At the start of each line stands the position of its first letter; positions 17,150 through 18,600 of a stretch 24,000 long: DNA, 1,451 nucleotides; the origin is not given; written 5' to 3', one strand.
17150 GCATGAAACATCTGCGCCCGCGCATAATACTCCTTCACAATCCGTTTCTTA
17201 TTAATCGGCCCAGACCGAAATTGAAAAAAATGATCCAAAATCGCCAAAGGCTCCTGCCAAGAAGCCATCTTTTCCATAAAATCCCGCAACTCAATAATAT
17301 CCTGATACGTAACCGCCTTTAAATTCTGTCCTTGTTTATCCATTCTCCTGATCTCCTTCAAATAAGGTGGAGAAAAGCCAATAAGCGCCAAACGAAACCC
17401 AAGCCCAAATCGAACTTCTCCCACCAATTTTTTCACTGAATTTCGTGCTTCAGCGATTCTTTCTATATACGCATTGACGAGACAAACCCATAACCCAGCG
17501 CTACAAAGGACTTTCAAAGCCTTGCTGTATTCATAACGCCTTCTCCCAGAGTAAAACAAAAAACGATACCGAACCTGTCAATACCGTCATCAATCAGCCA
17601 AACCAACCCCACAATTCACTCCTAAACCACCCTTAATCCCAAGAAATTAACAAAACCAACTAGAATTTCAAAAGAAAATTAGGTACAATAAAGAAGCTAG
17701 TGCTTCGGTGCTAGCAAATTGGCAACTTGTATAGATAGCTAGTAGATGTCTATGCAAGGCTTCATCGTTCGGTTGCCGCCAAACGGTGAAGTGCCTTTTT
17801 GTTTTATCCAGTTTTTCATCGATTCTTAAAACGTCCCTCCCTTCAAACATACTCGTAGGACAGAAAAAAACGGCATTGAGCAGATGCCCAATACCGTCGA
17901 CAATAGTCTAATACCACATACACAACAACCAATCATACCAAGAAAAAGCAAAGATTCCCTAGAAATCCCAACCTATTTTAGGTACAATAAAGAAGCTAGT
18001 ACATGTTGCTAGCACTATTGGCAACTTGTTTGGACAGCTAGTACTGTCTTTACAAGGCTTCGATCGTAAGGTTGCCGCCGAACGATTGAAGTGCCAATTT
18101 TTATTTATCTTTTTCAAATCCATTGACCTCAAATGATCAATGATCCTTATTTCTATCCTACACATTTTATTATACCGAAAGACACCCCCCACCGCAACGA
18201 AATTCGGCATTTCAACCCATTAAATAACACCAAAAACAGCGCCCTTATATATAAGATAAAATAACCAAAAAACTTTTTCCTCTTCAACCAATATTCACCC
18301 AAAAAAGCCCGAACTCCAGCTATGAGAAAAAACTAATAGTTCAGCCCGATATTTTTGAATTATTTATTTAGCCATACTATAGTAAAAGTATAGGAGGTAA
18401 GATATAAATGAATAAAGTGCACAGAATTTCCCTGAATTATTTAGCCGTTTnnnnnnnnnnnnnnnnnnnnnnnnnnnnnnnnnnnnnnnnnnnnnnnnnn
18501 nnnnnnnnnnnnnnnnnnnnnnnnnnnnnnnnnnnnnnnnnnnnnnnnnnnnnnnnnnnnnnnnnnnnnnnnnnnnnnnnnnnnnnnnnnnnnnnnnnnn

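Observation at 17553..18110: Two tandem ~300-bp units, each a promoter-to-terminator structured RNA on the + strand, interleaved with minus-strand terminators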

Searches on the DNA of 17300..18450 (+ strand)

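Call 5: search_rna_families(source=window, start=17300, end=18450, threshold=evalue, max_evalue=10, show_alignments=3)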
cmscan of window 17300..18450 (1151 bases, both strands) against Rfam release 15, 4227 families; matches with E-value up to 10: 2.
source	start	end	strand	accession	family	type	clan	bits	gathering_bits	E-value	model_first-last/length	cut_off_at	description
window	17317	17341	+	RF01339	CRISPR-DR27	Gene; CRISPR;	-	19.5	35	4.1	1-25/25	no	CRISPR RNA direct repeat element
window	17335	17354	+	RF02480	GlsR14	Gene; snRNA; snoRNA; CD-box;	-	14.6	90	1.5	49-68/68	no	Small nucleolar RNA GlsR14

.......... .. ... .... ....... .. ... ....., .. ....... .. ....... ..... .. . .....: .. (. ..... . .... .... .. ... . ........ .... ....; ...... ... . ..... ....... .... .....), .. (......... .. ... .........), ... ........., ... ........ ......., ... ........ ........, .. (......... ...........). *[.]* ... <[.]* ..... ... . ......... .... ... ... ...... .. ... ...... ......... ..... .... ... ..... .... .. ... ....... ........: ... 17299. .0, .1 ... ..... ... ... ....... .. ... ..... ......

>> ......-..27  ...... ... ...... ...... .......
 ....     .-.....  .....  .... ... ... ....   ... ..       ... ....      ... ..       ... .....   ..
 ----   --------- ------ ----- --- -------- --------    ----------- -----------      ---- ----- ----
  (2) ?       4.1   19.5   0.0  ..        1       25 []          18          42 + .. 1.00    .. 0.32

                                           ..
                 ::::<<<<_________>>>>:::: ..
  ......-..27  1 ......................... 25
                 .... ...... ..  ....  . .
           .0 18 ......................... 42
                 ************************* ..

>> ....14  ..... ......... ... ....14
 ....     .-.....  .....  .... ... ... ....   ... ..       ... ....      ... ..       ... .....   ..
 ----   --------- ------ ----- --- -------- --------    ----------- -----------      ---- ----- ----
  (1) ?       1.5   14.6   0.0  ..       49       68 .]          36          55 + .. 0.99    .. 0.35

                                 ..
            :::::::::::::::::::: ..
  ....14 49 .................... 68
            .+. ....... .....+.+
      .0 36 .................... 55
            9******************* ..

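Call 11: search_dna_similar(query=window:17540-18160:+, collection=plasmids, mode=distant)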
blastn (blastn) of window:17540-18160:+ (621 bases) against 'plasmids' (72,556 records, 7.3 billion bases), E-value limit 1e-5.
No match.

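Call 34: build_rna_model(alignment_id=A2)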
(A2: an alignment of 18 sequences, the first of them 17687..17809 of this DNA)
Model R1 built from alignment A2 (18 sequences, 128 columns); structure: RNAalifold consensus.
model positions 122; base pairs 33; branch points 2; effective number of sequences 1.31; information 0.591 bits per position. Calibrated on 0.2 Mb of random sequence (short: E-values are rough).
structure used (alignment columns):
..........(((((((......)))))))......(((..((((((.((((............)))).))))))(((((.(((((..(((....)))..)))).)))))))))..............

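Call 35: search_with_rna_model(model_id=R1, sources=[window, L001, L002, L003, L004, L005, L006, L007, L008, L009, L010, L011, L012], max_evalue=1)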
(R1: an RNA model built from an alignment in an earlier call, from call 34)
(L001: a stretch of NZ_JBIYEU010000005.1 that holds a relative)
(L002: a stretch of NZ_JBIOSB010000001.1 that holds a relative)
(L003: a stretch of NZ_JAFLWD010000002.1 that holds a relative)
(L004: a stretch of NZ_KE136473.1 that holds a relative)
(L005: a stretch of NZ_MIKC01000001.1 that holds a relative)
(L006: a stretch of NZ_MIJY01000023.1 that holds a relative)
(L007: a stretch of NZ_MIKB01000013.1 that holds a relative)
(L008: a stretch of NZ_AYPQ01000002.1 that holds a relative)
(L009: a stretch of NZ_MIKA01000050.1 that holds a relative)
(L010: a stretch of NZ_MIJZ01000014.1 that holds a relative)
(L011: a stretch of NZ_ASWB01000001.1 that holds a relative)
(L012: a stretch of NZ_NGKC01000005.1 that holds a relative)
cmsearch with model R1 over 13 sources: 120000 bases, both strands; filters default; matches with E-value up to 1: 45.
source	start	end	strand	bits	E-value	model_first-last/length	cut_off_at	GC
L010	4756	4878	-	133.7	7e-41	1-122/122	no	0.42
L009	7253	7375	+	131.2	4.7e-40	1-122/122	no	0.43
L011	3746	3868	-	131.2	4.7e-40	1-122/122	no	0.43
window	17687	17809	+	129.5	1.7e-39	1-122/122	no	0.43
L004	5654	5777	+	129.3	2e-39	1-122/122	no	0.42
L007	6678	6800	-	129.3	2.1e-39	1-122/122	no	0.41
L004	5955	6079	+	129.1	2.4e-39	1-122/122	no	0.38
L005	313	437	-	129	2.5e-39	1-122/122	no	0.39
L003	3527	3649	-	128.6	3.4e-39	1-122/122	no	0.41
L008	5248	5370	+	128.6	3.4e-39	1-122/122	no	0.41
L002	1607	1730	-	128.4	3.9e-39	1-122/122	no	0.43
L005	614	737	-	128.4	3.9e-39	1-122/122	no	0.43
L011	3445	3568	-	126.7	1.4e-38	1-122/122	no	0.4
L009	7553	7676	+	126.5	1.7e-38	1-122/122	no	0.4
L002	1306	1430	-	126.4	1.9e-38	1-122/122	no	0.39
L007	6375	6498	-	125.7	3.1e-38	1-122/122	no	0.4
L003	3227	3350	-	125.1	4.7e-38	1-122/122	no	0.41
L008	5547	5670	+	125.1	4.7e-38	1-122/122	no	0.41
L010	4457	4579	-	121.2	9.1e-37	1-122/122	no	0.41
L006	1598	1720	+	119.4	3.6e-36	1-122/122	no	0.37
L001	5742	5863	+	111.1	2e-33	1-122/122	no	0.39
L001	6029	6155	+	105.5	1.4e-31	1-122/122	no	0.36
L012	5830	5951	-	104.5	3e-31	1-122/122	no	0.44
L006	1896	2017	+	101.2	3.6e-30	1-122/122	no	0.41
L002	1265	1375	+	19.6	0.0025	1-122/122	no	0.37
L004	5728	5759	-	19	0.004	73-104/122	no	0.53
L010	4774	4805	+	19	0.004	73-104/122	no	0.53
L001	6087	6195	-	17.8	0.01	1-122/122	no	0.33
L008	5567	5676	-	16.9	0.02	1-122/122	no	0.41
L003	3221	3330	+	16.9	0.02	1-122/122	no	0.41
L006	1618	1720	-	16.9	0.02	1-122/122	no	0.36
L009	7326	7357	-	16.3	0.031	73-104/122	no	0.56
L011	3764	3795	+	16.3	0.031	73-104/122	no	0.56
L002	1625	1656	+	16.3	0.031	73-104/122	no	0.56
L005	632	663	+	16.3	0.031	73-104/122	no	0.56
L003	3545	3576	+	15.8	0.045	73-104/122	no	0.47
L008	5321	5352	-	15.8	0.045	73-104/122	no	0.47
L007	6696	6727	+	14.5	0.12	73-104/122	no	0.5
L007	6377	6504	+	13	0.38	1-122/122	no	0.41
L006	1965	2000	-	12.7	0.5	72-105/122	no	0.5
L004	6012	6079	-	12.6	0.52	1-122/122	no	0.38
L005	313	380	+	12.4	0.6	1-122/122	no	0.4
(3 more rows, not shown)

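Call 38: search_with_rna_model(model_id=R1, sources=[L013, L014, L015, L016], max_evalue=0.01, show_alignments=4)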
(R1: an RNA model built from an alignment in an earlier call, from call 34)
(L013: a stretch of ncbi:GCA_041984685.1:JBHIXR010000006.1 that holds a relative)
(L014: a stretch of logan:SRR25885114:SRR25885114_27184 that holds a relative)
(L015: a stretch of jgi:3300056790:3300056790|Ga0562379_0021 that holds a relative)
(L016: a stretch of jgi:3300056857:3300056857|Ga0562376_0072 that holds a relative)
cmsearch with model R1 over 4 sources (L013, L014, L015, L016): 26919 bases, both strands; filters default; matches with E-value up to 0.01: 5.
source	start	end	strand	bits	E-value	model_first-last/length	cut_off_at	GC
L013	1800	1922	-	103.9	1e-31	1-122/122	no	0.4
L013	2088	2208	-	97.8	1e-29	1-122/122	no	0.4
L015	3375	3504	-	22.5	6.4e-05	1-122/122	no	0.32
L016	3375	3504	-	22.5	6.4e-05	1-122/122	no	0.32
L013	1798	1902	+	17.1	0.004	1-122/122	no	0.4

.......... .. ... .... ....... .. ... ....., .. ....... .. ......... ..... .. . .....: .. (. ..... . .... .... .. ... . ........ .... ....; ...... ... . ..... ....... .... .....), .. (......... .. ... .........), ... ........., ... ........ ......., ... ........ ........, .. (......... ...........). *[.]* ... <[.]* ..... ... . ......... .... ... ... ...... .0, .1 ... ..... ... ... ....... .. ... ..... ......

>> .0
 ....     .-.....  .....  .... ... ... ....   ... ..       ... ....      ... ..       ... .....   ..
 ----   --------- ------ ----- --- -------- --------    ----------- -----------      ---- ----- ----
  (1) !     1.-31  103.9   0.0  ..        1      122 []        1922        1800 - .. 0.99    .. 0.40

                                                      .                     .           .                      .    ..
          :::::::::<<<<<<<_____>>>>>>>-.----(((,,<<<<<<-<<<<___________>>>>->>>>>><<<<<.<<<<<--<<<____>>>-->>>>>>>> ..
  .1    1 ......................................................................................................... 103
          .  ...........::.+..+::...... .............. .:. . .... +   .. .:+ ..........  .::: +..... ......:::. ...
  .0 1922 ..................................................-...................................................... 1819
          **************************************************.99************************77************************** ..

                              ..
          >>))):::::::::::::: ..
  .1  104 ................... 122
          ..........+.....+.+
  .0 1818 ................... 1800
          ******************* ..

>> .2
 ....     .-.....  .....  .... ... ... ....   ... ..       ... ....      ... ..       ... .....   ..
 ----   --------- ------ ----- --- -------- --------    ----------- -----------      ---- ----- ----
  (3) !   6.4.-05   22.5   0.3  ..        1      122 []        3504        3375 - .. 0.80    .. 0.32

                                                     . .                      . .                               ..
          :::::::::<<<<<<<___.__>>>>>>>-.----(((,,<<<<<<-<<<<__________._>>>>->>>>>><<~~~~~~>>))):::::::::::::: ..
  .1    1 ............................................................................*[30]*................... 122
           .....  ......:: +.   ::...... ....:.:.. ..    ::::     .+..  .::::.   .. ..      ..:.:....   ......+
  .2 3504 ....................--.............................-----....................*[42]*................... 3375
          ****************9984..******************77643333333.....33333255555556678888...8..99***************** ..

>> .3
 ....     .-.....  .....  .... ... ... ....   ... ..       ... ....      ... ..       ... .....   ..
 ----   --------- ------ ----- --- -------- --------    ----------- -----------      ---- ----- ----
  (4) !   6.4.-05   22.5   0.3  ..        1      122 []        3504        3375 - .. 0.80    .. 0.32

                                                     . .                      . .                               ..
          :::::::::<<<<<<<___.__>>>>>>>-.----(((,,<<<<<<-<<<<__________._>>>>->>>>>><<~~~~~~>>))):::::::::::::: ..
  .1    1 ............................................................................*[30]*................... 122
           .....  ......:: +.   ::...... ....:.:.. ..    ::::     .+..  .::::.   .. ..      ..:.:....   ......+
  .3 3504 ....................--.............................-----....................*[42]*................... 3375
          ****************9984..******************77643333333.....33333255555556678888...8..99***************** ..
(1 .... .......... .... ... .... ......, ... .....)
